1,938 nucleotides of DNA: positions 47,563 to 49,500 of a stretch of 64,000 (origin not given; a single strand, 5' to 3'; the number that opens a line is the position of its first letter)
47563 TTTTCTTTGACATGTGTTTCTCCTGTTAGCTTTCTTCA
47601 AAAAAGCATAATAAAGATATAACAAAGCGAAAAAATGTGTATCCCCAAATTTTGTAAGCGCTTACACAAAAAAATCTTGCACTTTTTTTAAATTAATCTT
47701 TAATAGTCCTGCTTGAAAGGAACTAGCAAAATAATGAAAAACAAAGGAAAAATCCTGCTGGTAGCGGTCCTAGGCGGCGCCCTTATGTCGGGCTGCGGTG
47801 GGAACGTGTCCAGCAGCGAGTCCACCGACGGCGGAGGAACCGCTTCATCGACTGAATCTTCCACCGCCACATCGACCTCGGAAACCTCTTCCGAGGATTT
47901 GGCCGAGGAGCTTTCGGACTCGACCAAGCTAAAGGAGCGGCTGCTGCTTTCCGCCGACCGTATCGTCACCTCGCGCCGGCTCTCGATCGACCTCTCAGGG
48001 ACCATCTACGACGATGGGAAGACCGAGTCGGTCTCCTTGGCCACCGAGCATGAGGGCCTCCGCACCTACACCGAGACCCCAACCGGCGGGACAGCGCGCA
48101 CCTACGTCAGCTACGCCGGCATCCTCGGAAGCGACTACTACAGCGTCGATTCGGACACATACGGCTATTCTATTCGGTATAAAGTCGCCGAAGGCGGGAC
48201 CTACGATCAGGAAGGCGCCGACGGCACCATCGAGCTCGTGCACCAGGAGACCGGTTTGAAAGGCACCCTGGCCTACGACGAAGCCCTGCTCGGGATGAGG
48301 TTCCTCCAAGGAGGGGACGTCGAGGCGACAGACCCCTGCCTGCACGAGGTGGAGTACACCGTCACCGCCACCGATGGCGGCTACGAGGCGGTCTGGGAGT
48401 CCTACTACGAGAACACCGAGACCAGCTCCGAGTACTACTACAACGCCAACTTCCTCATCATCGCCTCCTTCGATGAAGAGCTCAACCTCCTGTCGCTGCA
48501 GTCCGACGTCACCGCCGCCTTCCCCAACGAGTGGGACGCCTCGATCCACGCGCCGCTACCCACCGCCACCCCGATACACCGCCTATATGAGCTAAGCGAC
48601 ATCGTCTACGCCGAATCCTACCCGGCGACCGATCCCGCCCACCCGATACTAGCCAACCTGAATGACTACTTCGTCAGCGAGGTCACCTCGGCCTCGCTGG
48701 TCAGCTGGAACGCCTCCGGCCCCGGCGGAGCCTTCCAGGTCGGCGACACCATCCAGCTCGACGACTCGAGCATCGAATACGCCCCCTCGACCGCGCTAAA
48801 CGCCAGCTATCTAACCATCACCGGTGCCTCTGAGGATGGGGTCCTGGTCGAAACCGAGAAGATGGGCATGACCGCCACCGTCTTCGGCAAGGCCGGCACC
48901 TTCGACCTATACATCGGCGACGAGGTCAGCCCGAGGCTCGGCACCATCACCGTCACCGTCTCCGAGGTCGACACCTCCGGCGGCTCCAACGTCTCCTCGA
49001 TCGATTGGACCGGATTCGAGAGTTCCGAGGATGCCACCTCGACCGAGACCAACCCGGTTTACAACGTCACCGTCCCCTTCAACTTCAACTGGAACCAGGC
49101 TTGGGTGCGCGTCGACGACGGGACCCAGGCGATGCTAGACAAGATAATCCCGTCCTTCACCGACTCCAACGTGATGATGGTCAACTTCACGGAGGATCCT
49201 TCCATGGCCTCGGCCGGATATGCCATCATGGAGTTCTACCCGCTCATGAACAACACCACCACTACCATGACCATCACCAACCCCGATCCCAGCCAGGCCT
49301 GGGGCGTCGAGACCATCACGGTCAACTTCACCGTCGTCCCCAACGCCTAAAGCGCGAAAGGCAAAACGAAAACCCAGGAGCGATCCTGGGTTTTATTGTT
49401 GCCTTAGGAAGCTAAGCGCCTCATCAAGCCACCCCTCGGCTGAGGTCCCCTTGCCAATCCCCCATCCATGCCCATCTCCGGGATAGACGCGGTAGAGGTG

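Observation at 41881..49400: Translationally coupled four-gene secreted/lipoprotein operon plus a divergent fifth lipoprotein, with paralogy and homopolymer tracts in the shared promoter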

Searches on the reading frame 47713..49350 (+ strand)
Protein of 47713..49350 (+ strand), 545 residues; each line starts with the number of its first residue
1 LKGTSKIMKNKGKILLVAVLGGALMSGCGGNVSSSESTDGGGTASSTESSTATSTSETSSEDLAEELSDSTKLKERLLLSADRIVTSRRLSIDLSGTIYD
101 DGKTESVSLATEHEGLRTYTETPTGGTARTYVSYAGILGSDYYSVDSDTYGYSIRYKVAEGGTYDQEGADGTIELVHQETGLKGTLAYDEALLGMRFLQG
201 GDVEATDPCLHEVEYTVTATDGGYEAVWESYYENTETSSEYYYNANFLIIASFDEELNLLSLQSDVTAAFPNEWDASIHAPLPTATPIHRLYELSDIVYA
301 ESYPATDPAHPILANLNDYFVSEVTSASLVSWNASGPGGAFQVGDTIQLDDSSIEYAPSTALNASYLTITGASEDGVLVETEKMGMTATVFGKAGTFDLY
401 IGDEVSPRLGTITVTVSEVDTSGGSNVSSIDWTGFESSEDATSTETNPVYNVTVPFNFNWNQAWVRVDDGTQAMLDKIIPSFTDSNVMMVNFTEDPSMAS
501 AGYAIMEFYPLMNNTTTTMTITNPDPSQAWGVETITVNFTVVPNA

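Call 3: search_protein_families(library=pfam, proteins=[window:47713-49350:+], max_evalue=1)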
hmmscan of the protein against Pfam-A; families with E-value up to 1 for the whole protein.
window:47713-49350:+ (545 aa): 1 family
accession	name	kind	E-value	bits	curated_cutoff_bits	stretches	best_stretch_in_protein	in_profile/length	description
PF07898.18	DUF1676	-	0.14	12.6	24.3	1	49-112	41-105/170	Protein of unknown function (DUF1676)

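Call 7: search_protein_families(library=ncbifam, proteins=[window:47713-49350:+], max_evalue=1)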
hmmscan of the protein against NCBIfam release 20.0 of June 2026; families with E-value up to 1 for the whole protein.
window:47713-49350:+ (545 aa): 2 families
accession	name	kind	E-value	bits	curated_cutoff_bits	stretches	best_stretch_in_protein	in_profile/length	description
NF058595.1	invert_tail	domain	0.0064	16.8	37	1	15-61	58-104/113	lipo-invert putative C-terminal anchoring domain-containing protein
NF053527.1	lipo_Cory_WKLS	subfamily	0.49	10.3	105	1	16-68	4-58/166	WKL family lipoprotein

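Call 61: search_solved_structures(query=A7, max_evalue=1)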
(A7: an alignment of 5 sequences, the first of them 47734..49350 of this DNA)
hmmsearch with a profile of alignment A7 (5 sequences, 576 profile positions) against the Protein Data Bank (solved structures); distinct sequences matched with E-value up to 1: 4.
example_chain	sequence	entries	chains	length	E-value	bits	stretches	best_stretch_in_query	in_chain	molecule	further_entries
6taf_A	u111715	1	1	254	0.018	17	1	3-90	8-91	SLT domain-containing protein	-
6ta9_A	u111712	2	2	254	0.018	16.9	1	3-90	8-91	SLT domain-containing protein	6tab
6tad_A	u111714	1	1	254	0.02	16.8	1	3-90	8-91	SLT domain-containing protein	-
7pkq_g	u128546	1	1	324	0.73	11.6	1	7-79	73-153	uS7m,Ribosomal_S7 domain-containing protein,Ribosomal_S7 domain-containing protein,Ribosom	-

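Call 72: search_protein_representatives(protein=window:47734-49350:+)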
Query: 538 residues. Proteins with E-value up to 0.001 (for the whole library): 11; up to 1e-10: 10; up to 1e-30: 5. The best 11 are listed.
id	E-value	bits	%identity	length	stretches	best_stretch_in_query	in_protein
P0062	0.0e+00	1116.7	94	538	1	1-538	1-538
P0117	3.7e-160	550.7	90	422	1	263-538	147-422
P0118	3.3e-62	227.5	89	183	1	1-133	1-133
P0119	1.3e-51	192.5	40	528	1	25-520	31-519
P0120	2.5e-35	138.9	32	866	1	34-534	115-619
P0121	1.6e-22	96.6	36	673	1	23-427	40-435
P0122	1.4e-21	93.5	31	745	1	159-535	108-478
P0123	6.9e-21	91.2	32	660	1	12-412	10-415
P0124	3.5e-15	72.4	30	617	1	126-535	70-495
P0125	9.7e-15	70.9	32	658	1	73-410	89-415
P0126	1.8e-09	53.6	27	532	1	3-411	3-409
